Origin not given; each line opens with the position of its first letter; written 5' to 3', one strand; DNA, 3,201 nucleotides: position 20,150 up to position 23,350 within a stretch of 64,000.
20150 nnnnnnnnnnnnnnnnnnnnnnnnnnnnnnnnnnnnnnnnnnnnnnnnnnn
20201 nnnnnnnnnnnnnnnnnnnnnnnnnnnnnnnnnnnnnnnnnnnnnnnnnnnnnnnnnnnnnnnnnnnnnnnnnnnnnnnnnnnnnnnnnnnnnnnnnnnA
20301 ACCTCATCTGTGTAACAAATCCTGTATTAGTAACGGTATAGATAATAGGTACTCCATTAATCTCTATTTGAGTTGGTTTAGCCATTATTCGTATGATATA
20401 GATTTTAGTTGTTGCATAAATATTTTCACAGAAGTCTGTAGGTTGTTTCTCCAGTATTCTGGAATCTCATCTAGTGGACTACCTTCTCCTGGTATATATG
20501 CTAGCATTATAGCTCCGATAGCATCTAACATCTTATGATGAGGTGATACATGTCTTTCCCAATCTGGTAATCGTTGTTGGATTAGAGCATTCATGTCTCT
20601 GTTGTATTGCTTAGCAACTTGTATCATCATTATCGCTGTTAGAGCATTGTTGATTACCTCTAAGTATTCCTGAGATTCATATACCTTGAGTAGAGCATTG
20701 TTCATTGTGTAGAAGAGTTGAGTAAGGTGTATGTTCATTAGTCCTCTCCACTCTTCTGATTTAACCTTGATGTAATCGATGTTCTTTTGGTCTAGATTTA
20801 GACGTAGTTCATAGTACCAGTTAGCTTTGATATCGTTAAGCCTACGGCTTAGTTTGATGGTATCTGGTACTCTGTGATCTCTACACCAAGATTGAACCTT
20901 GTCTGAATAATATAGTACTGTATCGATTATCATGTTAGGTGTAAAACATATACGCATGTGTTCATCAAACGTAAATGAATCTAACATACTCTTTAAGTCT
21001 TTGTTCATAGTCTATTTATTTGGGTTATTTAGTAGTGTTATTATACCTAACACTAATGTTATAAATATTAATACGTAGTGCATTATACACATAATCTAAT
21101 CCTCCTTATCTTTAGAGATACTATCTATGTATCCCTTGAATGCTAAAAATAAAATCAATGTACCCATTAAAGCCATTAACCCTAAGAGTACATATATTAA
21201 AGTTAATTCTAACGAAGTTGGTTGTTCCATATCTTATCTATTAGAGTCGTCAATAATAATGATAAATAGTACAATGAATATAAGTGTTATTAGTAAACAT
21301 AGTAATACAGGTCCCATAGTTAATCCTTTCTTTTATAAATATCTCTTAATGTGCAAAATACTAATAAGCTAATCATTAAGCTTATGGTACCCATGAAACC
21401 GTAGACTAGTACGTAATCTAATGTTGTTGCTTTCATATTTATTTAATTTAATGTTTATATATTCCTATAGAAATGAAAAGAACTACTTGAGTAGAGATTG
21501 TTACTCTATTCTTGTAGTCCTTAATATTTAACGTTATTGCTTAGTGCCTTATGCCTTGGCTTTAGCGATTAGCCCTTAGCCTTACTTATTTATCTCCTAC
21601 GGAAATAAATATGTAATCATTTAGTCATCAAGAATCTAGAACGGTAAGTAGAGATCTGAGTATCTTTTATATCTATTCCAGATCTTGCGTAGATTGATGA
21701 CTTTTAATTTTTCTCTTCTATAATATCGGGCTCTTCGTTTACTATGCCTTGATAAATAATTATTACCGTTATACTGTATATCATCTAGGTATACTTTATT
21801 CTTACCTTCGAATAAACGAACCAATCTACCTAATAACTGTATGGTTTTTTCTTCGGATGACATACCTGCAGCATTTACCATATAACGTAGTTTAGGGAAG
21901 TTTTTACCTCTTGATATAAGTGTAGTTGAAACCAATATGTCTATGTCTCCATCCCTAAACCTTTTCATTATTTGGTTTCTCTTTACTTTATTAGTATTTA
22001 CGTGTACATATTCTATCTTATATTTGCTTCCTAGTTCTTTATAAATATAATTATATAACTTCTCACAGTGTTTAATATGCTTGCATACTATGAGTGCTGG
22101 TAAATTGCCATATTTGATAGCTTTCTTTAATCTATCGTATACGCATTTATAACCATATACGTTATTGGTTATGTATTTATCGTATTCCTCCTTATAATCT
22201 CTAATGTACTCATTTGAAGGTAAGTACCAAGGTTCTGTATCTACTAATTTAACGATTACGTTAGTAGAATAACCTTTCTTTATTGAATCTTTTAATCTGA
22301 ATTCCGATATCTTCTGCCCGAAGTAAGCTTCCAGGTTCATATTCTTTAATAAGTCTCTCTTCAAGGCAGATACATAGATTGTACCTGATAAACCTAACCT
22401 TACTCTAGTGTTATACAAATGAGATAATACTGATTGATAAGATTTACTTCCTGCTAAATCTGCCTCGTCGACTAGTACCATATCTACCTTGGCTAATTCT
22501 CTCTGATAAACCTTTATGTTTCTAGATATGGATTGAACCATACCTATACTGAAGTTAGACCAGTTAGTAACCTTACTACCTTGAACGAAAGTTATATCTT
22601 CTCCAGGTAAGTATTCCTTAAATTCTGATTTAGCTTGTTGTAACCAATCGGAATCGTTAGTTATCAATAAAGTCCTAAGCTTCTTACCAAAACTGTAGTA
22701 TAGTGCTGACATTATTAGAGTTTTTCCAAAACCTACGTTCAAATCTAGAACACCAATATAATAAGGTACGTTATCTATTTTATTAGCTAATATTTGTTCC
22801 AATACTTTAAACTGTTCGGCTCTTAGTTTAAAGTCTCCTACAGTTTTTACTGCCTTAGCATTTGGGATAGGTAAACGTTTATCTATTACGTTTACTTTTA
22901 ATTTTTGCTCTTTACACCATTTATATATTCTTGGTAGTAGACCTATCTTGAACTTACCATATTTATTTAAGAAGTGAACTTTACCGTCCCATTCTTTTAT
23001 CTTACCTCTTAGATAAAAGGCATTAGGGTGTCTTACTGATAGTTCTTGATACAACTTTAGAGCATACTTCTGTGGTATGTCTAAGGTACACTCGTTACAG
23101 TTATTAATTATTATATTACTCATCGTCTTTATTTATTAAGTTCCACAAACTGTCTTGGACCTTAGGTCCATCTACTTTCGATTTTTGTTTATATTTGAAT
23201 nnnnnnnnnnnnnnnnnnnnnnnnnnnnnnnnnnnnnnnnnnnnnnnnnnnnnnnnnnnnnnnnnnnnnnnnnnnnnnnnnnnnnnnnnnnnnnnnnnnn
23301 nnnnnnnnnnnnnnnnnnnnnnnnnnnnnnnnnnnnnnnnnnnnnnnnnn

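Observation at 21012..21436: Cassette of four tandem micro-ORFs (26-44 aa) each encoding a single-pass hydrophobic peptide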

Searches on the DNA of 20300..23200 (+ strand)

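Call 3: search_dna_similar(query=window:20300-23200:+, collection=phages, mode=near, max_rows=30)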
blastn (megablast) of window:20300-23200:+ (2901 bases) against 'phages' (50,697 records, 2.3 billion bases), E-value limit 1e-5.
No match.

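Call 50: search_rna_families(source=window, start=20900, end=21750, threshold=evalue, max_evalue=1)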
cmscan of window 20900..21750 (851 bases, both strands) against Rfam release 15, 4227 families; matches with E-value up to 1: 0.
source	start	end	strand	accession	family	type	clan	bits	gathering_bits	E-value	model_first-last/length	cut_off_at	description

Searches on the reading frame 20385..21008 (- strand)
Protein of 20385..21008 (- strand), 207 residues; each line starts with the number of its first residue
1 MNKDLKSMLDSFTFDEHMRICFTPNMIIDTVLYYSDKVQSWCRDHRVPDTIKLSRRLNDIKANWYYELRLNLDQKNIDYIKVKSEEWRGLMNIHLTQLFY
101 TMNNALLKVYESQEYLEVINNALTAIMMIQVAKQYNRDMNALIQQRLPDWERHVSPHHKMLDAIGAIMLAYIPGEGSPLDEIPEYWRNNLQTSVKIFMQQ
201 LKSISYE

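Call 11: find_related_loci(query=window:20385-21008:-, collection=viral_contigs, flank=4000)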
Query window:20385-21008:- (207 aa) in viral_contigs; peptide patterns used: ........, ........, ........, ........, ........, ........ (x = any residue, [..] = any of these).
9 stretches matched a pattern; 1 encode a relative of the query (tblastn E <= 1e-3); 1 distinct loci.
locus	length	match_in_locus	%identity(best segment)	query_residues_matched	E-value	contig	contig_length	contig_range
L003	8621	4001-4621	98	1-207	1e-141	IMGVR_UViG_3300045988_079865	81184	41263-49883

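Call 17: search_protein_families(library=pfam, proteins=[window:20385-21008:-], max_evalue=0.1)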
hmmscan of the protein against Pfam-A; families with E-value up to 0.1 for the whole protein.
window:20385-21008:- (207 aa): 2 families
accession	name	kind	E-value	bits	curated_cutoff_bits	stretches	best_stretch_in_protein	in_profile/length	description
PF11474.14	TEN_TERT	-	0.00095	19.8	25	1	37-137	52-154/156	Telomerase reverse transcriptase, TEN domain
PF16501.10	SCAPER_N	-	0.044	14.2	25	1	96-145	16-62/98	S phase cyclin A-associated protein in the endoplasmic reticulum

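Call 18: search_protein_families(library=phrogs, proteins=[window:20385-21008:-], max_evalue=0.1)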
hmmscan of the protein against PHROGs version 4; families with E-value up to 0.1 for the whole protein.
window:20385-21008:- (207 aa): 0 families

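Call 78: find_homologous_proteins(query=window:20385-21008:-, max_evalue=0.001)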
Query window:20385-21008:- (207 aa): 7 proteins with E <= 0.001 among 46 candidates.
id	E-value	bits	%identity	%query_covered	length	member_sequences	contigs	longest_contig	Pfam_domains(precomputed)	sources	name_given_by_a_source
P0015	5.7e-136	468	100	100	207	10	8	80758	-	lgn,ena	-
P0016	5.9e-132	455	97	100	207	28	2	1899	-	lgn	-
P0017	7.8e-101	354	75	100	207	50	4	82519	-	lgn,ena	-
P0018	1.9e-97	343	74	100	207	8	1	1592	-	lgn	-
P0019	1.6e-96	340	71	100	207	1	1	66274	-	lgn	-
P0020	2.6e-92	326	69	100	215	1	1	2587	-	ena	-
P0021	4.8e-51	191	78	55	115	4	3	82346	-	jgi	jgi:hypothetical protein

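Call 85: predict_structure(alignment_id=A7)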
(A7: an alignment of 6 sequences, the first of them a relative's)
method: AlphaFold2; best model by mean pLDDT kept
length: 207 residues; sequences in the alignment: 6
mean_pLDDT: 83.4   pTM: 0.83
mean pLDDT of the five models: 83.4, 79.9, 68.7, 65.3, 63.0
residues with pLDDT >= 90: 59; 70-90: 121; 50-70: 27; < 50: 0
segments of 3 or more residues with pLDDT < 50: none
pLDDT, mean of each block of 10 residues (from residue 1): 71 87 91 94 83 91 88 88 91 81 67 77 90 90 88 78 91 66 69 86 83
secondary structure, 60 per line:
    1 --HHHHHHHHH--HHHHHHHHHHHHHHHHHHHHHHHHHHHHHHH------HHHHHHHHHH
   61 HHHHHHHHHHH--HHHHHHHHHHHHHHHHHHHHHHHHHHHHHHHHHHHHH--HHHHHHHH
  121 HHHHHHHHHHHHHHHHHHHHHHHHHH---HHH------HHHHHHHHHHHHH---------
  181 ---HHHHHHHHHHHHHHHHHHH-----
elements in order: H3-11 H14-44 H51-71 H74-110 H113-146 H159-171 H184-202

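Call 89: fold_search(model_id=the predicted structure, library=pdb)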
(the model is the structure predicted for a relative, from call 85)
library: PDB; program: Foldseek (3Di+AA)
matches with E <= 10: 375; with E <= 0.001: 0
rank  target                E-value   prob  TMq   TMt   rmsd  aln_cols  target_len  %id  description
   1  6z0c_B                1.1e-01  0.30  0.19  0.20  22.8       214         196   11  Structure of in silico modelled artificial Maquette-3 protein (released 2021-03-17)
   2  5vjs                  1.7e-01  0.25  0.19  0.19  20.8       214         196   10  De Novo Photosynthetic Reaction Center Protein Equipped with Heme B, a synthetic Zn porphyrin, and Zn(II) cations (released 2018-04-25)
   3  6z0c_D                2.1e-01  0.23  0.20  0.21  22.5       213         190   11  Structure of in silico modelled artificial Maquette-3 protein (released 2021-03-17)
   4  8d9o                  2.4e-01  0.21  0.19  0.20  21.1       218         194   10  De Novo Photosynthetic Reaction Center Protein in Apo-State (released 2022-09-28)
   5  6z0c_A                2.7e-01  0.14  0.16  0.17  23.1       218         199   12  Structure of in silico modelled artificial Maquette-3 protein (released 2021-03-17)
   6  9s99_B                2.9e-01  0.20  0.19  0.19  22.8       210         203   14  CdvB2 filament - high twist, class B (released 2026-01-28)
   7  5vju                  3.3e-01  0.21  0.20  0.21  19.1       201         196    9  De Novo Photosynthetic Reaction Center Protein Variant Equipped with His-Tyr H-bond, Heme B, and Cd(II) ions (released 2018-04-25)
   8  6wtu_J                3.8e-01  0.23  0.25  0.19  19.7       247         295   12  Plasmodium vivax reticulocyte binding protein 2b (PvRBP2b) bound to human monoclonal antibody 273264 (released 2021-01-27)
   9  5m4y_A                4.2e-01  0.18  0.19  0.22  17.9       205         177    8  Crystal structure of the Sec3/Sso2 complex at 2.20 angstrom resolution (released 2017-02-08)
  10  5ijj_B                5.1e-01  0.11  0.17  0.20  19.8       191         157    8  Structure of the SPX domain of Chaetomium thermophilum Glycerophosphodiester Phosphodiesterase 1 in complex with inosi (released 2016-04-27)
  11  9s98_C                5.9e-01  0.14  0.19  0.20  20.6       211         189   13  CdvB2 filament - high twist, class A (released 2026-01-28)
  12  9fed                  5.9e-01  0.10  0.15  0.16  17.8       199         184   11  Single-chain chimeric protein mimicking the interaction between HR1 and HR2 in HIV gp41 (released 2025-05-28)
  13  8j1w                  6.2e-01  0.23  0.25  0.28  14.1       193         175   10  A near-infrared fluorescent protein of de novo backbone design (released 2023-10-04)
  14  8d9p                  6.2e-01  0.16  0.20  0.21  19.1       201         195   10  De Novo Photosynthetic Reaction Center Protein Equipped with Heme B and Mn(II) cations (released 2022-09-28)
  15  6wty_J                7.1e-01  0.21  0.25  0.19  19.7       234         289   12  Plasmodium vivax reticulocyte binding protein 2b (PvRBP2b) bound to human monoclonal antibody 253245 (released 2021-01-27)
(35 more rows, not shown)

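Call 90: fold_search(model_id=the predicted structure, library=viral)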
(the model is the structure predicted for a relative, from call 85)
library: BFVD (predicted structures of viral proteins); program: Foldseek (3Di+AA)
matches with E <= 10: 434; with E <= 0.001: 1
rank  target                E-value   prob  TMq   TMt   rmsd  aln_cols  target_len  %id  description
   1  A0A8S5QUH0            5.7e-05  1.00  0.71  0.69   3.7       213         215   14  Uncharacterized protein [CrAss-like virus sp. ctDAq1]
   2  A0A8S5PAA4            4.2e-03  1.00  0.72  0.57   4.1       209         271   11  Uncharacterized protein [Siphoviridae sp. ctCeQ13]
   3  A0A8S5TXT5            1.9e-02  1.00  0.52  0.47   6.8       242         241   12  Uncharacterized protein [Siphoviridae sp. ctZiV25]
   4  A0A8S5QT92            2.3e-02  1.00  0.64  0.54   4.3       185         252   10  Uncharacterized protein [Podoviridae sp. ctxkP1]
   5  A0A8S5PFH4            3.7e-02  1.00  0.58  0.46   5.5       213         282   12  Uncharacterized protein [Siphoviridae sp. ctM5A27]
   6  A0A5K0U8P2            6.6e-02  0.41  0.22  0.17  20.1       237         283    8  Uncharacterized protein [Yasminevirus sp. GU-2018]
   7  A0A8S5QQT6            7.0e-02  1.00  0.57  0.44   5.3       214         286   13  Uncharacterized protein [Siphoviridae sp. ct6oU4]
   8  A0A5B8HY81            9.3e-02  0.35  0.22  0.11  19.0       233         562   13  Uncharacterized protein [Mimiviridae sp. ChoanoV1]
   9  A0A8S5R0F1            9.7e-02  0.20  0.16  0.14  19.2       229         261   11  Uncharacterized protein (Fragment) [Myoviridae sp. ctxjh1]
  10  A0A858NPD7            1.1e-01  0.30  0.20  0.14  22.4       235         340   11  (no name in the UniProt tables at hand)
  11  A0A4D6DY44            1.8e-01  0.33  0.22  0.19  17.7       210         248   10  Uncharacterized protein [Edwardsiella phage pEt-SU]
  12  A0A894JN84            1.8e-01  0.28  0.21  0.15  22.9       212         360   10  (no name in the UniProt tables at hand)
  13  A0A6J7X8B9            2.2e-01  0.85  0.38  0.43   6.7       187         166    9  Uncharacterized protein [uncultured Caudovirales phage]
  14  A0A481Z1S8            3.9e-01  0.23  0.21  0.23  17.1       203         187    8  Transmembrane protein [Pithovirus LCPAC001]
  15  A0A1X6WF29            4.3e-01  0.21  0.22  0.13  21.3       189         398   12  (no name in the UniProt tables at hand)
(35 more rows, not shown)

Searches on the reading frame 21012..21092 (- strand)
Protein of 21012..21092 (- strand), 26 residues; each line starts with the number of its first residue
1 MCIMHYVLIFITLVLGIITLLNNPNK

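Call 17: search_protein_families(library=pfam, proteins=[window:21012-21092:-], max_evalue=0.1)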
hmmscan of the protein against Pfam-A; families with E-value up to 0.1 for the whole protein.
window:21012-21092:- (26 aa): 0 families

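Call 18: search_protein_families(library=phrogs, proteins=[window:21012-21092:-], max_evalue=0.1)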
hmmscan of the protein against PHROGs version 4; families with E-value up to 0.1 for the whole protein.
window:21012-21092:- (26 aa): 0 families

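Call 56: search_protein_families(library=ncbifam, proteins=[window:21015-21092:-], max_evalue=1)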
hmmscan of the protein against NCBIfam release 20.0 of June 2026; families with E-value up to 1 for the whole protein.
seq(26 aa): 1 family
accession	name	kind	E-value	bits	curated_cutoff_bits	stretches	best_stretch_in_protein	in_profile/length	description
NF052249.1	ComI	equivalog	0.054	13.3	55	1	12-26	15-28/30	competence inhibitor ComI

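Call 57: search_protein_families(library=padloc, proteins=[window:21015-21092:-], max_evalue=1)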
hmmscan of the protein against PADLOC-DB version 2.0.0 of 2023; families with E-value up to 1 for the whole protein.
seq(26 aa): 0 families

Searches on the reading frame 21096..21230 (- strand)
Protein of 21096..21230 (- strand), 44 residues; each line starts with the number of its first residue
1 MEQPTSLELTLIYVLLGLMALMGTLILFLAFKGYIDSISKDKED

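Call 17: search_protein_families(library=pfam, proteins=[window:21096-21230:-], max_evalue=0.1)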
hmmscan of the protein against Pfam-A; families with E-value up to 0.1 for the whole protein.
window:21096-21230:- (44 aa): 0 families

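Call 18: search_protein_families(library=phrogs, proteins=[window:21096-21230:-], max_evalue=0.1)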
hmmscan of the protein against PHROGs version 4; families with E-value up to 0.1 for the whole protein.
window:21096-21230:- (44 aa): 0 families

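Call 29: find_homologous_proteins(query=A4, max_evalue=1)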
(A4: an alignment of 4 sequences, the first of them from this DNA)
Query A4 (4 sequences) (44 aa, profile of the alignment): 6 proteins with E <= 1 among 35 candidates.
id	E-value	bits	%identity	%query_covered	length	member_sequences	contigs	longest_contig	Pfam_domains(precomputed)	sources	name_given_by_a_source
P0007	2.8e-16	77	100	100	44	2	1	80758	-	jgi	jgi:hypothetical protein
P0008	4.5e-16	76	53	73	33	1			-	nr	nr:MAG TPA: SMR Proline-rich submaxillary gland androgen-regulated family [Caudoviricetes sp.]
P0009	1.3e-15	74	56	73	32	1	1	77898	-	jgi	jgi:hypothetical protein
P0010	8.4e-13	66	64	82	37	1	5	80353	-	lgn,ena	-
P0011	2.6e-12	64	52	61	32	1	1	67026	-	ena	-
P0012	8.9e-12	62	72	82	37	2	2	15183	-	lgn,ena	-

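Call 32: find_encoding_contigs(protein=P0010, flank=3000, max_places=4)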
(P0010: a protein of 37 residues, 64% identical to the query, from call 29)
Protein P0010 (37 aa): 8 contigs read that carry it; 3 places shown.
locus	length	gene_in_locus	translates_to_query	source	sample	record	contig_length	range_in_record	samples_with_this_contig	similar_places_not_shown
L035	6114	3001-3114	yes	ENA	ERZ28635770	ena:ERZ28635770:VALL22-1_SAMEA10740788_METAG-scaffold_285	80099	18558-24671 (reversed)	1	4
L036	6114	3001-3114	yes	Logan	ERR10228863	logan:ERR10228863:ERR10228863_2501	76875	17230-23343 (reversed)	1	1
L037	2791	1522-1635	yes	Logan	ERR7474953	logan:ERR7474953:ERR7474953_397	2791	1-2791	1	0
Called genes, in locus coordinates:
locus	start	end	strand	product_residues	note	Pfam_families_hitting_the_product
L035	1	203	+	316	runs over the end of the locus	PF13155:Toprim_2 (weak)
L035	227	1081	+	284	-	-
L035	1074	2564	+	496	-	PF00270:DEAD (faint), PF04851:ResIII, PF00271:Helicase_C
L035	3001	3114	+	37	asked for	-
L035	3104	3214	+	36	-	-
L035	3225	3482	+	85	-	-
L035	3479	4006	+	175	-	-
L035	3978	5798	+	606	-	PF01653:DNA_ligase_aden, PF03120:OB_DNA_ligase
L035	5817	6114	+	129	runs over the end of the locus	-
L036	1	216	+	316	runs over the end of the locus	PF13155:Toprim_2 (weak)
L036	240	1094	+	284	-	-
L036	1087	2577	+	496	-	PF00270:DEAD (faint), PF04851:ResIII, PF00271:Helicase_C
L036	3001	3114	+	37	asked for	-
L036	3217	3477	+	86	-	-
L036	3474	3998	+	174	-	-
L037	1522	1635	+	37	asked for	-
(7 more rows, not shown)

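Call 33: find_encoding_contigs(protein=P0012, flank=3000, max_places=4)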
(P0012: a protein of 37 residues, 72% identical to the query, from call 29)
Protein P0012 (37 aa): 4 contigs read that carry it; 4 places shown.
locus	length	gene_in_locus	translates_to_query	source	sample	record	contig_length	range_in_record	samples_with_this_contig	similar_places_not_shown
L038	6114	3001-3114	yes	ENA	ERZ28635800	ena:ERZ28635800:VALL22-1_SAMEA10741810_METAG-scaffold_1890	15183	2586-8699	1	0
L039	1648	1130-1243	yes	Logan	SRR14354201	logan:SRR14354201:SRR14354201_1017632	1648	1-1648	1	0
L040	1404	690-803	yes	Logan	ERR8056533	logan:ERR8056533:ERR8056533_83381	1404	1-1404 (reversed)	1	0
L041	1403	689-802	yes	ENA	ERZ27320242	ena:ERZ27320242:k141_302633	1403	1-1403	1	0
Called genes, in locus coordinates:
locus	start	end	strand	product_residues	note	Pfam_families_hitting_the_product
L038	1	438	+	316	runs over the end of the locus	PF13155:Toprim_2 (weak), PF13362:Toprim_3 (weak)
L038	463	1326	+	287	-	-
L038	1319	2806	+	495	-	PF00270:DEAD (faint), PF04851:ResIII, PF00271:Helicase_C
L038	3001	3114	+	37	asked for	-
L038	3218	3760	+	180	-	-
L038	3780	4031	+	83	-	-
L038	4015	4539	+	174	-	PF02511:Thy1 (faint)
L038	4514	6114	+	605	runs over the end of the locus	PF01653:DNA_ligase_aden, PF03120:OB_DNA_ligase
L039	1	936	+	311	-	?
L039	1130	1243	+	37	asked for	-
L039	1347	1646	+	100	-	?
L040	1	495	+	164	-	?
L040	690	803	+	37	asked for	-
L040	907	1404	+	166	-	?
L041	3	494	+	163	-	?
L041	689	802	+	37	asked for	-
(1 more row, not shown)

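Call 34: find_encoding_contigs(protein=P0011, flank=3000, max_places=4)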
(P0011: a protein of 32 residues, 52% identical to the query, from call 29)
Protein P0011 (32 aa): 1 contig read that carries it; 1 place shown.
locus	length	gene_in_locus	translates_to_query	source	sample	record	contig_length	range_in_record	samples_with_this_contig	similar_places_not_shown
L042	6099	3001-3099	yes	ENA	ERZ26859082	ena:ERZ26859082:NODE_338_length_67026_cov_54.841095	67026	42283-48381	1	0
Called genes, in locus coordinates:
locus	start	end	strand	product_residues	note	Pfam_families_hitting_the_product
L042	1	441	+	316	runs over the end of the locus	PF13155:Toprim_2 (weak)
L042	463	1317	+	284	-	-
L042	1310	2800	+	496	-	PF00270:DEAD (faint), PF04851:ResIII, PF00271:Helicase_C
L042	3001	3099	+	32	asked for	-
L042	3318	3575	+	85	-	-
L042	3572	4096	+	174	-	-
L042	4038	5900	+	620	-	PF01653:DNA_ligase_aden, PF03120:OB_DNA_ligase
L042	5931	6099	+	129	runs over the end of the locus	-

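Call 56: search_protein_families(library=ncbifam, proteins=[window:21099-21230:-], max_evalue=1)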
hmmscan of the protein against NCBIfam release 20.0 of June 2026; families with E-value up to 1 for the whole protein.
seq(44 aa): 0 families

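Call 57: search_protein_families(library=padloc, proteins=[window:21099-21230:-], max_evalue=1)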
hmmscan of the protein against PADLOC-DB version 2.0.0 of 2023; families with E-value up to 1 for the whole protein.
seq(44 aa): 0 families

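Call 76: find_encoding_contigs(protein=P0007, flank=2500, max_places=10)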
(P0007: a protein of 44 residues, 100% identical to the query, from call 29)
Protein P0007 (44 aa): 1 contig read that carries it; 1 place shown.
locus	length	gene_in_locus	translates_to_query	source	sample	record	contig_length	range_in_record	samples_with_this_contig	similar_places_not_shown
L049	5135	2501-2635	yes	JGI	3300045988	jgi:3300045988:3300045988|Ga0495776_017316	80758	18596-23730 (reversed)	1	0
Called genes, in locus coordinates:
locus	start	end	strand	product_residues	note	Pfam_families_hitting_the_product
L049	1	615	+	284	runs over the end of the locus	-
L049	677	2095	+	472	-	PF04851:ResIII, PF00270:DEAD (faint), PF00271:Helicase_C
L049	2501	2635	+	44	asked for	-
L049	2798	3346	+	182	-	-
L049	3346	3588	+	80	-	-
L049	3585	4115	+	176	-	-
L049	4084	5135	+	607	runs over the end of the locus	PF01653:DNA_ligase_aden, PF03120:OB_DNA_ligase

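Call 94: predict_structure(alignment_id=A8)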
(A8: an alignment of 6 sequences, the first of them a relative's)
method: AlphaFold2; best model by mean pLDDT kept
length: 44 residues; sequences in the alignment: 6
mean_pLDDT: 89.5   pTM: 0.47
mean pLDDT of the five models: 89.5, 89.2, 88.6, 85.1, 84.3
residues with pLDDT >= 90: 31; 70-90: 9; 50-70: 4; < 50: 0
segments of 3 or more residues with pLDDT < 50: none
pLDDT, mean of each block of 10 residues (from residue 1): 85 96 96 89 67
secondary structure, 60 per line:
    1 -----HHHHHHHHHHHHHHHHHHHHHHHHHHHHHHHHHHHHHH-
elements in order: H6-43
